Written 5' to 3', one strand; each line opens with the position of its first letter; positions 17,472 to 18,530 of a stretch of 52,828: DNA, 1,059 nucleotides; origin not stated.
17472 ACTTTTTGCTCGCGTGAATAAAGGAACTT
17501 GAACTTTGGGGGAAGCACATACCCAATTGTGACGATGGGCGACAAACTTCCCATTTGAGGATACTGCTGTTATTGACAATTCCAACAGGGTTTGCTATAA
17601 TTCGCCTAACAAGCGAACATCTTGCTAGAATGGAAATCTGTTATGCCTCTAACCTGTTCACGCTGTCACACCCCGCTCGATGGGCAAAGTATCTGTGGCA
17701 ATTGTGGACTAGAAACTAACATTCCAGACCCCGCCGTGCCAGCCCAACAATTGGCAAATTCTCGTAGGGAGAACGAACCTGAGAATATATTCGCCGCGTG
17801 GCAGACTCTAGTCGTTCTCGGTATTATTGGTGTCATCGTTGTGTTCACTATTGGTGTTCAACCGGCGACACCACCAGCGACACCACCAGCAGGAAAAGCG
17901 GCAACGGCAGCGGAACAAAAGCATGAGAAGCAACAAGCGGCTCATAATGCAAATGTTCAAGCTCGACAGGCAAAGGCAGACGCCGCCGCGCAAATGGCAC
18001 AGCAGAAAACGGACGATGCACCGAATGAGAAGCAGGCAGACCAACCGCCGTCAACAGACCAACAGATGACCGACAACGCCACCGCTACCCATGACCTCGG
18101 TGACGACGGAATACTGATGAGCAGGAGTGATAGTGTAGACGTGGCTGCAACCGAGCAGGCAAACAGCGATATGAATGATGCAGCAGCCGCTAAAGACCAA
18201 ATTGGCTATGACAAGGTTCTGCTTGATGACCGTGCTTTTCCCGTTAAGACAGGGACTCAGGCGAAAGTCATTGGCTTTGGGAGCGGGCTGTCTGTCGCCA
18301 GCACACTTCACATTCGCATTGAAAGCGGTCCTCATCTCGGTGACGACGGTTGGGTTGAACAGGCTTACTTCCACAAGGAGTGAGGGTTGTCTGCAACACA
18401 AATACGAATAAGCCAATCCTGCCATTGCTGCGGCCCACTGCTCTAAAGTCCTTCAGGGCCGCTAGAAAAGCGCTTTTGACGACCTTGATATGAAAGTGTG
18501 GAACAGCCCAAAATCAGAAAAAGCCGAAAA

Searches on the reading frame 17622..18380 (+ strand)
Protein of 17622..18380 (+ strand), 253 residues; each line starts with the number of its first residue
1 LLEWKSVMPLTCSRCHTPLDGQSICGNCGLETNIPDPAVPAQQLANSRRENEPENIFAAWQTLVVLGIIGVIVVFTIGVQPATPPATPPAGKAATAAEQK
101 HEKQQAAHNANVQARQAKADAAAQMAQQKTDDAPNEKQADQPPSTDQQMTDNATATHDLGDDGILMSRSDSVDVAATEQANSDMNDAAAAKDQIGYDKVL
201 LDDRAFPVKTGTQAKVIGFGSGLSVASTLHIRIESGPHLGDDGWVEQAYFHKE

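Call 103: search_protein_families(library=pfam, proteins=[window:17622-18380:+], max_evalue=0.01)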
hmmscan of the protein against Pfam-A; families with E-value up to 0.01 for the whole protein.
window:17622-18380:+ (253 aa): 2 families
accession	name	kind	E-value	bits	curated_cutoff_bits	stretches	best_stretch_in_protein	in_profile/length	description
PF03153.18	TFIIA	-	0.0091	16.4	36.2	0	66-189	131-241/415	Transcription factor IIA, alpha/beta subunit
PF15578.11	DUF4662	-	0.0092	16.2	27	0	78-160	133-215/269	Domain of unknown function (DUF4662)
